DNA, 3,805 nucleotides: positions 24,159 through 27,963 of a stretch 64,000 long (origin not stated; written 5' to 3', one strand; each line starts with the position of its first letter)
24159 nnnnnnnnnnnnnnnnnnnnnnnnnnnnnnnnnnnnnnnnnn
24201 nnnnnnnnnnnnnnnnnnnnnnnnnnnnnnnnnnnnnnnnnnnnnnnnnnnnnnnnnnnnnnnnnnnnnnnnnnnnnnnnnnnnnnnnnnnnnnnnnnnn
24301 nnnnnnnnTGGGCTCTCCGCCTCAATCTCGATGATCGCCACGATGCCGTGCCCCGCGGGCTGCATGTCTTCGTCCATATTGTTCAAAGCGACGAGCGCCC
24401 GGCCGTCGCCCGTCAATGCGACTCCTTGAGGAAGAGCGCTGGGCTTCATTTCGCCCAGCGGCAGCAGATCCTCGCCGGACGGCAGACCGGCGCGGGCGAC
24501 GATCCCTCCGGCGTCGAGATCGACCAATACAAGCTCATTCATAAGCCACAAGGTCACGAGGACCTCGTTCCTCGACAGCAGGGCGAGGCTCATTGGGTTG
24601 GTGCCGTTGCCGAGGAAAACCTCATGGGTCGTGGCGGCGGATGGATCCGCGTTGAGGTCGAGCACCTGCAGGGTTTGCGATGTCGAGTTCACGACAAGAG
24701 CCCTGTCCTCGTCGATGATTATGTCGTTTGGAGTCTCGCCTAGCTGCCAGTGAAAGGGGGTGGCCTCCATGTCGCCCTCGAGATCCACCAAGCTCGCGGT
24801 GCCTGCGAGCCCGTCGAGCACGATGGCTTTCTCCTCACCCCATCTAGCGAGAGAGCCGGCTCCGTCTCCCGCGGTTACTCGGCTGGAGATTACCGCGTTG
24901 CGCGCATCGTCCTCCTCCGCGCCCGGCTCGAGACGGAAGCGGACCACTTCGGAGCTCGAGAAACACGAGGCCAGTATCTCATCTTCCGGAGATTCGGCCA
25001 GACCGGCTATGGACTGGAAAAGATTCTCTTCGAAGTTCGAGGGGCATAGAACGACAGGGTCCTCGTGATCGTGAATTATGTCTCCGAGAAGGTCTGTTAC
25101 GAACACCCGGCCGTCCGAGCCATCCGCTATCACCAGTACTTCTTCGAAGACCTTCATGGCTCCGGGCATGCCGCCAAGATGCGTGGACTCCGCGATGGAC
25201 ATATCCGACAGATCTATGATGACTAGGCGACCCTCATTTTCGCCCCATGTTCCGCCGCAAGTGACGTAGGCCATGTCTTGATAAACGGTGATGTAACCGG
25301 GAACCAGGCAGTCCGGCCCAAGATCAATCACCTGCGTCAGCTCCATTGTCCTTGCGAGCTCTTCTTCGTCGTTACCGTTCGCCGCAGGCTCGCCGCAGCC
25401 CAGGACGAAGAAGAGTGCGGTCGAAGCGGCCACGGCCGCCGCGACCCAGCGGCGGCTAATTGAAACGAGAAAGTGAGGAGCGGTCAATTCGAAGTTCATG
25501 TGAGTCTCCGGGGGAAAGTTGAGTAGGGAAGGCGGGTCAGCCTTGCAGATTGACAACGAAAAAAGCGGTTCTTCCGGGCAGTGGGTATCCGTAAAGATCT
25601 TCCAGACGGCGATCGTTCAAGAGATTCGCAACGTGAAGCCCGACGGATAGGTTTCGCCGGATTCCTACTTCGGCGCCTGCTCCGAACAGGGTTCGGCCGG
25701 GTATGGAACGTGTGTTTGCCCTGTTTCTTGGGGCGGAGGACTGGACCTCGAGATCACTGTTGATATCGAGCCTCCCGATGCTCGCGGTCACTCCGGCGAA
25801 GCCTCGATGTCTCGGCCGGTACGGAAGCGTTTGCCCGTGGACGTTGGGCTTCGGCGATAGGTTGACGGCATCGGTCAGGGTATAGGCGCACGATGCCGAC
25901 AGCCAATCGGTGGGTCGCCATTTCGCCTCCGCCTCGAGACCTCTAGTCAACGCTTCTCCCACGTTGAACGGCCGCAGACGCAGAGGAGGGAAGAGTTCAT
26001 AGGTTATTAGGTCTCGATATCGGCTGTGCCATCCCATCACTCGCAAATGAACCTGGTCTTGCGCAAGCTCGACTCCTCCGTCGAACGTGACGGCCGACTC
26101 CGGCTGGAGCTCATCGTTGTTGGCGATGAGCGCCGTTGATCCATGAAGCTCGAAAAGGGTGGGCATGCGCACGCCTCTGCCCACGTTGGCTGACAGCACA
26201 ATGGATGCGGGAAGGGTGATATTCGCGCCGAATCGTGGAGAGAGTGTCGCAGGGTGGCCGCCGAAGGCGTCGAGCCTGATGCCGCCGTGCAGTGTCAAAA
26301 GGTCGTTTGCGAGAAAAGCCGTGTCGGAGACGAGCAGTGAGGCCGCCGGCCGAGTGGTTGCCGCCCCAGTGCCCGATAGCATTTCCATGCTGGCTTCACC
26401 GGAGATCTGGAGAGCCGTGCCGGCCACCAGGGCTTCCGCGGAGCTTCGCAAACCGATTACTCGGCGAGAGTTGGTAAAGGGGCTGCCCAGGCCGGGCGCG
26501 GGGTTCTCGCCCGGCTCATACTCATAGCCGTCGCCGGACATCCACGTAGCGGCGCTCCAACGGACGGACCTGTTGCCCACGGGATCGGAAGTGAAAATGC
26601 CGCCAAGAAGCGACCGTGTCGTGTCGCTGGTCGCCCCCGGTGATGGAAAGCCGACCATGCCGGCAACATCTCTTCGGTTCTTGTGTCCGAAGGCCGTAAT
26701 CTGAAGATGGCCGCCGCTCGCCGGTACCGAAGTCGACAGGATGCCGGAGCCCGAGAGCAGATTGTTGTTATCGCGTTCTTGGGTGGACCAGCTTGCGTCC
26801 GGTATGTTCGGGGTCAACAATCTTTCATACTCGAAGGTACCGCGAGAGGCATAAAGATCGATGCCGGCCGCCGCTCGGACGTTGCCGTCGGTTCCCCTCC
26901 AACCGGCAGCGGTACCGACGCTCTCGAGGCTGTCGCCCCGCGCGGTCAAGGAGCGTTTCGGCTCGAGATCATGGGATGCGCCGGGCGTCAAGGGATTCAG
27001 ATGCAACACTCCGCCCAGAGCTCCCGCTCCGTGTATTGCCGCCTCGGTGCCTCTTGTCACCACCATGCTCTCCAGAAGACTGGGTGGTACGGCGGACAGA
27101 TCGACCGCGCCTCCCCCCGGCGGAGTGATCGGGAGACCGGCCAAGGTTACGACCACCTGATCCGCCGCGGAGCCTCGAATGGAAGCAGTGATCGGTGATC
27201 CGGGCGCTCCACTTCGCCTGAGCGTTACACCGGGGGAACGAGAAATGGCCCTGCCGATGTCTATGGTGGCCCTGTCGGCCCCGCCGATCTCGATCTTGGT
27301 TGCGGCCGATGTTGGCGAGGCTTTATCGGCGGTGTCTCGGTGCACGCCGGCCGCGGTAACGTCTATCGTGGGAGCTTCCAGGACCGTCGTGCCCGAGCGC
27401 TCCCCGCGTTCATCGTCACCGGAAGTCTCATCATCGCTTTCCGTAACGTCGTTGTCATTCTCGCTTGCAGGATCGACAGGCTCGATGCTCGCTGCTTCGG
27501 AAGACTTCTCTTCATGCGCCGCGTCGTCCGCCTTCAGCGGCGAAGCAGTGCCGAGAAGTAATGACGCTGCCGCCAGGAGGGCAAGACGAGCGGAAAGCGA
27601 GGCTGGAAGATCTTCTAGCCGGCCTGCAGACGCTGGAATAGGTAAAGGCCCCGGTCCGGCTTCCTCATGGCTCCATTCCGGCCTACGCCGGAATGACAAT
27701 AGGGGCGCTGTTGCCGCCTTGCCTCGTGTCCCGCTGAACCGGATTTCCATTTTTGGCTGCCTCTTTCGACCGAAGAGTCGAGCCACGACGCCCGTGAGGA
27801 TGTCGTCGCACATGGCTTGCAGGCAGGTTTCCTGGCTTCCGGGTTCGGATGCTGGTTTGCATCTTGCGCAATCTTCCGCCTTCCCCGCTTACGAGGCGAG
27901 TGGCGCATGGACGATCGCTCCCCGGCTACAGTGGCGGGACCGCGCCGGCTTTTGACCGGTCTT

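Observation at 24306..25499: Beta-propeller surface lipoprotein inserted between btuB and btuF - BtuG-like B12-capture protein outside its usual clade?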

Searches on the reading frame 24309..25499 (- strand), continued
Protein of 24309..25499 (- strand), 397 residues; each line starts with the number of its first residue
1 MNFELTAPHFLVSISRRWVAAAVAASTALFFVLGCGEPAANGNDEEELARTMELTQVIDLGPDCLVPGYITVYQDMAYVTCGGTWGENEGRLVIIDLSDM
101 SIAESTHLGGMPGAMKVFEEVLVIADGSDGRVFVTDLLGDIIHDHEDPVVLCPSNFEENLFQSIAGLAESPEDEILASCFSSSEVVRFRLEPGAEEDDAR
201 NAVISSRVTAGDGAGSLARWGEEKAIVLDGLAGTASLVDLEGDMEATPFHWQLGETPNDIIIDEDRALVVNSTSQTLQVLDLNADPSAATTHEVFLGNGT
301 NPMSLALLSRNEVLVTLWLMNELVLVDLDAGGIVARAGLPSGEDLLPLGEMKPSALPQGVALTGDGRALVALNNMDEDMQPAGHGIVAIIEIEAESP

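Call 92: fold_search(model_id=the predicted structure, library=pdb)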
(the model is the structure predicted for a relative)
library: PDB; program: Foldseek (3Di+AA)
matches with E <= 10: 1890; with E <= 0.001: 1584
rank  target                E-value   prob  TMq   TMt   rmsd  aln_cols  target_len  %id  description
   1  1l0q_A                5.7e-14  1.00  0.69  0.64   3.9       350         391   20  Tandem YVTN beta-propeller and PKD domains from an archaeal surface layer protein (released 2002-11-06)
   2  8okv_D                9.8e-14  1.00  0.66  0.74   4.3       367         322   13  lipoprotein BT2095 from Bacteroides thetaiotamicron bound to cyanocobalamin CnCbl (released 2023-09-20)
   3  3dsm                  1.8e-13  1.00  0.68  0.75   4.1       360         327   12  Crystal structure of the surface layer protein BACUNI_02894 from Bacteroides uniformis, Northeast Structural Genomics Co (released 2008-09-09)
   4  8okv_A                2.2e-13  1.00  0.67  0.75   4.1       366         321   12  lipoprotein BT2095 from Bacteroides thetaiotamicron bound to cyanocobalamin CnCbl (released 2023-09-20)
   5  8bmz_A                2.3e-13  1.00  0.65  0.70   6.5       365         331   12  Bacteroides thetaiotaomicron surface lipoprotein BT1954 bound to adenosylcobalamin (released 2023-08-16)
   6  8okv_B                2.8e-13  1.00  0.67  0.73   4.3       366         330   12  lipoprotein BT2095 from Bacteroides thetaiotamicron bound to cyanocobalamin CnCbl (released 2023-09-20)
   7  8ptf                  4.0e-13  1.00  0.69  0.73   4.3       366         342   16  The surface-exposed lipo-protein of BtuG2 in complex with cyanocobalamin. (released 2024-07-24)
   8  8bai_B                4.2e-13  1.00  0.67  0.76   4.1       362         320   12  The surface-exposed lipo-protein of BtuG2 in complex with cyanocobalamin. (released 2023-10-25)
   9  8okv_C                5.4e-13  1.00  0.63  0.69   6.8       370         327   13  lipoprotein BT2095 from Bacteroides thetaiotamicron bound to cyanocobalamin CnCbl (released 2023-09-20)
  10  8bai_A                7.5e-13  1.00  0.67  0.75   4.1       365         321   11  The surface-exposed lipo-protein of BtuG2 in complex with cyanocobalamin. (released 2023-10-25)
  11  8bmz_B                1.0e-12  1.00  0.68  0.74   4.1       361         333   12  Bacteroides thetaiotaomicron surface lipoprotein BT1954 bound to adenosylcobalamin (released 2023-08-16)
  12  8blw_B                1.1e-12  1.00  0.69  0.41   3.6       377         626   16  Vitamin B12 transporter BtuB1 with lipoprotein BtuG1 from B. theta (released 2023-08-16)
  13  8bn0                  1.5e-12  1.00  0.68  0.72   4.4       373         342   12  Bacteroides thetaiotaomicron surface protein BT1954 bound to (released 2023-08-16)
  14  8bmy_A                2.3e-12  1.00  0.68  0.73   4.0       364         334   12  Bacteroides thetaiotaomicron surface lipoprotein bound to cyanocobalamin (released 2023-08-16)
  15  8bmx_D                2.8e-12  1.00  0.69  0.74   4.1       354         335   11  Bacteroides thetaiotaomicron B12 TonB dependent transporter in complex with a surface lipoprotein (released 2023-09-20)
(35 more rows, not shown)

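Call 100: find_encoding_contigs(protein=P0010, flank=8000, max_places=2)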
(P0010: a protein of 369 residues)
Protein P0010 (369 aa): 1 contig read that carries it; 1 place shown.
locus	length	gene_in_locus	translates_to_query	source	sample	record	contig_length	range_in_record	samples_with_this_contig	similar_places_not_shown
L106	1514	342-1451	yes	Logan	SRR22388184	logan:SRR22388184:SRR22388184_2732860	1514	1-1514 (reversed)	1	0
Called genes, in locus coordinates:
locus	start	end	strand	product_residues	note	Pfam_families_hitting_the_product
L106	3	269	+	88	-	?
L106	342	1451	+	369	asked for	-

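Call 101: find_encoding_contigs(protein=window:24309-25499:-, flank=1000, max_places=3)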
Protein window:24309-25499:- (397 aa): 6 contigs read that carry it; 3 places shown.
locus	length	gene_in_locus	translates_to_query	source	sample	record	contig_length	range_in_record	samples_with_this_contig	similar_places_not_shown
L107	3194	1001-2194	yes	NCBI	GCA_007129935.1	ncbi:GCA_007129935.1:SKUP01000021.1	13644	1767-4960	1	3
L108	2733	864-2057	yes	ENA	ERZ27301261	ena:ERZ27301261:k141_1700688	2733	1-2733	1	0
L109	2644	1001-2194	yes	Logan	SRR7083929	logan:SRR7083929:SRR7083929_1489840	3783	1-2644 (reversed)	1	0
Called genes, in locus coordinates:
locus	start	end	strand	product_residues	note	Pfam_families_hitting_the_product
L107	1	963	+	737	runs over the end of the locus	PF07715:Plug, PF00593:TonB_dep_Rec_b-barrel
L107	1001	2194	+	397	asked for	-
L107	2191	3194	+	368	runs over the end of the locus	PF01497:Peripla_BP_2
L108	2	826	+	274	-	?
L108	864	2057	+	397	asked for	-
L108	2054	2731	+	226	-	?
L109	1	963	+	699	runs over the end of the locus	?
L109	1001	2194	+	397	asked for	-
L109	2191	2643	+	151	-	?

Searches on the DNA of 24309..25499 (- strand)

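Call 14: search_rna_families(sources=[L001, L002], threshold=gathering)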
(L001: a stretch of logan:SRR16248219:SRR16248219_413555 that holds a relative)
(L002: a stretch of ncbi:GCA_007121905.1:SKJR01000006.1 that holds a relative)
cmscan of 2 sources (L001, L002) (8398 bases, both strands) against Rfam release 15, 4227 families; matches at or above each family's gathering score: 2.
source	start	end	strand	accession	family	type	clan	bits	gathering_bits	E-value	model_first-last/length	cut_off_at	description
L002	550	774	+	RF00174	Cobalamin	Cis-reg; riboswitch;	CL00101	100.5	31.5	7.7e-25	1-189/189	no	Cobalamin riboswitch aptamer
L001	1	146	+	RF00174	Cobalamin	Cis-reg; riboswitch;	CL00101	61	31.5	1.6e-13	66-189/189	5'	Cobalamin riboswitch aptamer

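Call 35: search_rna_families(sources=[L003, L005, L006, L007, L010], threshold=gathering)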
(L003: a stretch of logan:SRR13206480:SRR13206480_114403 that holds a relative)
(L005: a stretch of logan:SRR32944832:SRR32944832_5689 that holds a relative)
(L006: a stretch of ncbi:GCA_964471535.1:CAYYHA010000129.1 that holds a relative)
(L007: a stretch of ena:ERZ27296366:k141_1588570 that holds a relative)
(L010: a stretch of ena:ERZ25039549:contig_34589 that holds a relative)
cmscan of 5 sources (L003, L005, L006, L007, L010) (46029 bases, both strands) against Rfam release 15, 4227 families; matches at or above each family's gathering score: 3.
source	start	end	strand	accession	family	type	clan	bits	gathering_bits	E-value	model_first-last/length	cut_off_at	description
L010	7680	7888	+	RF00174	Cobalamin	Cis-reg; riboswitch;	CL00101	90.5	31.5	3.1e-21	1-189/189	no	Cobalamin riboswitch aptamer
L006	3224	3508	+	RF00174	Cobalamin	Cis-reg; riboswitch;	CL00101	61.2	31.5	7.5e-13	1-189/189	no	Cobalamin riboswitch aptamer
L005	133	282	+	RF00174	Cobalamin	Cis-reg; riboswitch;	CL00101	58.8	31.5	3.6e-12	1-189/189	no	Cobalamin riboswitch aptamer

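Call 70: search_rna_families(sources=[L095, L096, L097, L098, L099, L100, L101, L102, L103, L104, L105, L012, L013], threshold=gathering)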
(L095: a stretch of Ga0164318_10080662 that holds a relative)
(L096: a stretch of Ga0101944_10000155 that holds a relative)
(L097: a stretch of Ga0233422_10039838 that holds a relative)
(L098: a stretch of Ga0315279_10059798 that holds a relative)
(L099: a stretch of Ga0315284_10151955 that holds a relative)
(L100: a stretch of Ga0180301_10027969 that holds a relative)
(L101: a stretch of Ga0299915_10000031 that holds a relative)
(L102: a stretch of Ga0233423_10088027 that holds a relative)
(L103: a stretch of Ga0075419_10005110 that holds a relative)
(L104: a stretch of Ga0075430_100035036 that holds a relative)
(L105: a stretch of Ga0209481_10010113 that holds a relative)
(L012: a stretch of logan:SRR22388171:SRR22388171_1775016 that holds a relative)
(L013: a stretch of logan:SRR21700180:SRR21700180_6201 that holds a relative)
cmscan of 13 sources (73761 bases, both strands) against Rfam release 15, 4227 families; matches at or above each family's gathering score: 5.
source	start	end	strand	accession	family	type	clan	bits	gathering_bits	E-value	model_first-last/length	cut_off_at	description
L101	1453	1659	+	RF00174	Cobalamin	Cis-reg; riboswitch;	CL00101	99.9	31.5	1e-23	1-189/189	no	Cobalamin riboswitch aptamer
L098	2148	2317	+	RF00174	Cobalamin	Cis-reg; riboswitch;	CL00101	92.1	31.5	1.7e-21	1-189/189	no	Cobalamin riboswitch aptamer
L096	4806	4999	+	RF00174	Cobalamin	Cis-reg; riboswitch;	CL00101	91.9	31.5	1.9e-21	1-189/189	no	Cobalamin riboswitch aptamer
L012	1792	1979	+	RF00174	Cobalamin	Cis-reg; riboswitch;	CL00101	91.7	31.5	2.2e-21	1-189/189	no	Cobalamin riboswitch aptamer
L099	194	362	+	RF00174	Cobalamin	Cis-reg; riboswitch;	CL00101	81.3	31.5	2.2e-18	1-189/189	no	Cobalamin riboswitch aptamer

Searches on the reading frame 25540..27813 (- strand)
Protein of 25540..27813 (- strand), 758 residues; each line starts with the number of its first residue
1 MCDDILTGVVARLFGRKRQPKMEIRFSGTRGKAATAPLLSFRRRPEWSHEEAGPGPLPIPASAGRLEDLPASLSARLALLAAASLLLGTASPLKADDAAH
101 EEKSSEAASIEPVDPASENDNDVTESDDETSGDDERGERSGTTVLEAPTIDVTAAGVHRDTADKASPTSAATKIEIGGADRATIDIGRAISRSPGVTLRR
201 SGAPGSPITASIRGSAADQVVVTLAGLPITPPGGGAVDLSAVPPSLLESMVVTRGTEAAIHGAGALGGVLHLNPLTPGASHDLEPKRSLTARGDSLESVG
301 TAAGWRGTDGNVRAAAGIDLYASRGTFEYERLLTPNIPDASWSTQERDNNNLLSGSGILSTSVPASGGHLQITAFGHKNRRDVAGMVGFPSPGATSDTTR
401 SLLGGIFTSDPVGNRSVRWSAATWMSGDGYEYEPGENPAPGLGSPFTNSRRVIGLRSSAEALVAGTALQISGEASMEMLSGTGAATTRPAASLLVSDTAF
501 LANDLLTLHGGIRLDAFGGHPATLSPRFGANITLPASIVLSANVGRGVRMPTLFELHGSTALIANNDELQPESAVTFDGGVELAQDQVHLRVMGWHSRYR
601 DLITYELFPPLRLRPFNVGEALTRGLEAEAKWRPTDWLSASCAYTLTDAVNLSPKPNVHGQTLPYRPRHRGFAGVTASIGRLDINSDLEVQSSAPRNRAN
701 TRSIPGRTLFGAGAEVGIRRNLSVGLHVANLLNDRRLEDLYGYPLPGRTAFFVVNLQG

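Call 6: search_protein_families(library=pfam, proteins=[window:25540-27813:-], max_evalue=0.1)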
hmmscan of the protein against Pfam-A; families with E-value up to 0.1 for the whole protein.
window:25540-27813:- (758 aa): 2 families
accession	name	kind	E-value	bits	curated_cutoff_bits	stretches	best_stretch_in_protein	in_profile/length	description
PF00593.30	TonB_dep_Rec_b-barrel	-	1.6e-30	107.8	27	1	370-731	77-436/436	TonB dependent receptor-like, beta-barrel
PF07715.20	Plug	-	5.1e-14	53.1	23.9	1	180-269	19-107/107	TonB-dependent Receptor Plug Domain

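Call 7: search_protein_families(library=ncbifam, proteins=[window:25540-27813:-], max_evalue=0.1)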
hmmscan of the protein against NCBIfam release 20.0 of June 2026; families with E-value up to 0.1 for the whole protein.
window:25540-27813:- (758 aa): 23 families
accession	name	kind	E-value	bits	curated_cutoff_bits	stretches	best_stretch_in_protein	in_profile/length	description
TIGR01779.1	TonB-B12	equivalog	4.1e-27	95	599.7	2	190-296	69-173/614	TonB-dependent vitamin B12 receptor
NF038079.1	TonB_sider_MxcH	equivalog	1.6e-24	86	925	2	129-273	106-237/792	TonB-dependent siderophore myxochelin receptor MxcH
NF007926.1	PRK10641.1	equivalog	4.6e-22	78.3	836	2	185-271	63-150/617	TonB-dependent vitamin B12 receptor BtuB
TIGR01783.1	TonB-siderophor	subfamily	4.8e-20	71.7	223.5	2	494-741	365-625/649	TonB-dependent siderophore receptor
TIGR01785.1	TonB-hemin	subfamily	1.3e-16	60.2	316.85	2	189-272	41-126/677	TonB-dependent heme/hemoglobin receptor family protein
TIGR01786.1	TonB-hemlactrns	subfamily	2.1e-15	56.1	323.75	2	503-633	404-564/719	TonB-dependent hemoglobin/transferrin/lactoferrin family receptor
NF010038.0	PRK13513.1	equivalog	2.7e-13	49.3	942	3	616-749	515-650/659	ligand-gated channel protein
NF010010.0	PRK13483.1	equivalog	4.5e-10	38.1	927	2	499-754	379-656/660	ligand-gated channel protein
TIGR01782.1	TonB-Xanth-Caul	subfamily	3.4e-07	29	310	1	185-294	42-152/868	TonB-dependent receptor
NF010011.0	PRK13484.1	equivalog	7.2e-07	27.8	1197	1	497-670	390-579/682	IreA family TonB-dependent siderophore receptor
NF047944.1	FoxamRcptFoxA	equivalog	2.8e-06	25.9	1300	1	617-734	543-669/697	ferrioxamine B receptor FoxA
NF053590.1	TonB_dep_TOL0244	equivalog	3e-06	26.1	645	1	487-738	324-582/604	TOL_0244 family TonB-dependent receptor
NF007478.2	PRK10064.1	equivalog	3e-06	25.8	745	1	614-755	519-660/663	catecholate siderophore receptor CirA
NF010012.0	PRK13486.1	equivalog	6.6e-06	24.8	924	2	469-679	363-580/696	TonB-dependent receptor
NF010048.1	PRK13524.1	subfamily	4.4e-05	22.1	493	1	129-271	22-172/744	FepA family TonB-dependent siderophore receptor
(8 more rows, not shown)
